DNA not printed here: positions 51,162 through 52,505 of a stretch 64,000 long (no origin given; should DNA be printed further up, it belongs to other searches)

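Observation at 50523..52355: Low-GC two-gene islet beside tRNA-Lys whose proteins share an acidic N-terminal motif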

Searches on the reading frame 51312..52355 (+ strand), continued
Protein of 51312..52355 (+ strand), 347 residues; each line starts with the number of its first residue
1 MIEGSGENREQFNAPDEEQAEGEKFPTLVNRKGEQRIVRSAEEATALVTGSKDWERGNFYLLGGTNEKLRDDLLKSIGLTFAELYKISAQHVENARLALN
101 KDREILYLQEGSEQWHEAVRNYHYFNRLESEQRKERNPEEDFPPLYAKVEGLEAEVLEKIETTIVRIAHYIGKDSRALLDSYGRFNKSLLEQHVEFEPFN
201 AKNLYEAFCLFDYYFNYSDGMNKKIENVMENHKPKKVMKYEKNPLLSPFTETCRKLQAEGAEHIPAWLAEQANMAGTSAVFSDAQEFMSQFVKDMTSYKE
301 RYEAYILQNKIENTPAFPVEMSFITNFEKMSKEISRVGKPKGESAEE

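Call 64: search_solved_structures(query=A2, max_evalue=1)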
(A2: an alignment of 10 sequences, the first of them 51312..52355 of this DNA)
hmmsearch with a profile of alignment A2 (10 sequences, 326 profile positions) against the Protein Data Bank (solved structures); distinct sequences matched with E-value up to 1: 1.
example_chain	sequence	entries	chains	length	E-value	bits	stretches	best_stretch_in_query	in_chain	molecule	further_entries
9ygm_SA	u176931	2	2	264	0.14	14.8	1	134-211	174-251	40S ribosomal protein eS1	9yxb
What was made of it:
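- Tried and rejected: A PDB sequence-profile search gave nothing (call 64).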

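Call 71: fold_search(model_id=the predicted structure, library=viral)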
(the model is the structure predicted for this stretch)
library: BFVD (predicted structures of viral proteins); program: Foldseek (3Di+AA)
matches with E <= 10: 148; with E <= 0.001: 0
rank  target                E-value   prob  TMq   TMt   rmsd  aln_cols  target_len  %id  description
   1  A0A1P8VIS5            2.5e-01  0.09  0.12  0.08  22.2       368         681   10  Uncharacterized protein [Murid betaherpesvirus 3]
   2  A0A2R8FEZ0            2.6e-01  0.09  0.11  0.13  24.3       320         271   12  Uncharacterized protein [Brazilian cedratvirus IHUMI]
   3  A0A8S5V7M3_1          4.5e-01  0.08  0.14  0.06  20.8       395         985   11  Uncharacterized protein [CrAss-like virus sp. ctUXy6]
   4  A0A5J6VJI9            6.9e-01  0.07  0.14  0.09  22.9       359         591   11  Uncharacterized protein [Megaviridae environmental sample]
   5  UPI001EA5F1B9         9.6e-01  0.18  0.21  0.25  16.6       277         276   11  (no name look-up for this kind of identifier)
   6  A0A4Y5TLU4            1.5e+00  0.06  0.15  0.15  16.2       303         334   13  (no name in the UniProt tables at hand)
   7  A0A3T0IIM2            1.5e+00  0.03  0.12  0.10  26.5       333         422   11  Uncharacterized protein [Vibrio virus vB_VspP_SBP1]
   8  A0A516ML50            1.5e+00  0.02  0.10  0.06  23.8       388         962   10  (no name in the UniProt tables at hand)
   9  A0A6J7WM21            1.6e+00  0.21  0.11  0.28   8.3        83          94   19  Uncharacterized protein [uncultured Caudovirales phage]
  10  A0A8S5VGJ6            1.7e+00  0.06  0.15  0.16  19.9       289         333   10  Uncharacterized protein [Myoviridae sp. ctkfK18]
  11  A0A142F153            1.8e+00  0.16  0.11  0.21  13.7        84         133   14  Uncharacterized protein [Bacillus phage Shbh1]
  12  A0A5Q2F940            2.1e+00  0.20  0.20  0.33  10.5       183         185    6  (no name in the UniProt tables at hand)
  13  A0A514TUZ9            2.2e+00  0.09  0.20  0.21  16.6       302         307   12  Uncharacterized protein [Aeromonas phage PS1]
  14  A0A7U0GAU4            2.2e+00  0.04  0.13  0.13  34.9       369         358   10  (no name in the UniProt tables at hand)
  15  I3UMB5                2.2e+00  0.04  0.12  0.10  42.2       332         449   14  Rad50/SbcC-type AAA domain-containing protein [Colwellia phage 9A]
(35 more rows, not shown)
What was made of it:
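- Tried and rejected: BFVD gave nothing (call 71).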
